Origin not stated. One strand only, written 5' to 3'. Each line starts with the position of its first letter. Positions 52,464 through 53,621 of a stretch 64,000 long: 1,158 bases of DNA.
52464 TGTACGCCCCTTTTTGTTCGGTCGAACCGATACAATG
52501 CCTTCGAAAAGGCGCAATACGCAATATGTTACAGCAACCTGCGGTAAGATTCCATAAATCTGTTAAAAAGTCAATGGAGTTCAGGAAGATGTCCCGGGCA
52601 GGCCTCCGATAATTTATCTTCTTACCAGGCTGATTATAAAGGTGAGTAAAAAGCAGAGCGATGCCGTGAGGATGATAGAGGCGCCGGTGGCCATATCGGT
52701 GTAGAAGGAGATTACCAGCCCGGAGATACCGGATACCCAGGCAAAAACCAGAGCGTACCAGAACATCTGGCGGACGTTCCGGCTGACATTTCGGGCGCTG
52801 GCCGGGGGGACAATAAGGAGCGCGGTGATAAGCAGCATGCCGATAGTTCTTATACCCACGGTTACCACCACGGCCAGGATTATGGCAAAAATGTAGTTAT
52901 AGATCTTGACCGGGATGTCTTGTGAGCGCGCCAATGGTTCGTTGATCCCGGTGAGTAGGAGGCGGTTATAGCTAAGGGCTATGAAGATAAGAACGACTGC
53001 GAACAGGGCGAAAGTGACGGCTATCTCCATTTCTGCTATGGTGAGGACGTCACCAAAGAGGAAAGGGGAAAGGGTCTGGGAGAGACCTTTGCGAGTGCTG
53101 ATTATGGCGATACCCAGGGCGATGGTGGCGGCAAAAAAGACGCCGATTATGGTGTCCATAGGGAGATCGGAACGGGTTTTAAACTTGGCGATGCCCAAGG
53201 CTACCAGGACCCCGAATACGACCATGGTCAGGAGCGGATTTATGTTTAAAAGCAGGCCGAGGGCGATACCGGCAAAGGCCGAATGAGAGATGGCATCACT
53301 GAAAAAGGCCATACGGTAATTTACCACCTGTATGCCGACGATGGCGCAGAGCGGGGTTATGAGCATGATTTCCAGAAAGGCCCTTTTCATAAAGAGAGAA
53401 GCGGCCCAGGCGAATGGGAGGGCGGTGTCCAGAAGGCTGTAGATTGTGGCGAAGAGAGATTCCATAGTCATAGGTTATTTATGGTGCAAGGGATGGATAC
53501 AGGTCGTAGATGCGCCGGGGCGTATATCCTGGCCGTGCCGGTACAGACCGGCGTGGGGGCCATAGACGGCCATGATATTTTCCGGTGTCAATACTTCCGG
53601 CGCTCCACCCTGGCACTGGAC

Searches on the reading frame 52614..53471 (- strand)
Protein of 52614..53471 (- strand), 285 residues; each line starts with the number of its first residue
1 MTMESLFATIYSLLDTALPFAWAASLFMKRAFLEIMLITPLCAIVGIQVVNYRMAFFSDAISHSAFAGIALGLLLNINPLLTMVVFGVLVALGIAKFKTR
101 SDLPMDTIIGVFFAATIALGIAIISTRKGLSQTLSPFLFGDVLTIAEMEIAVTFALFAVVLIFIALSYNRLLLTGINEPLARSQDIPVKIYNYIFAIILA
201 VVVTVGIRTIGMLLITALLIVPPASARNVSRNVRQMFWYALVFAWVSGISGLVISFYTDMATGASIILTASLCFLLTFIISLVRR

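Call 95: search_protein_families(library=pfam, proteins=[window:52614-53471:-], max_evalue=0.001)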
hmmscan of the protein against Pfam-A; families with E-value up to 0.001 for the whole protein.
window:52614-53471:- (285 aa): 1 family
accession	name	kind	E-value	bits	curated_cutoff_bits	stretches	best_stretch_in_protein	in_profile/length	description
PF00950.22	ABC-3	-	7.6e-63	212.9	20.1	1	27-280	4-257/258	ABC 3 transport family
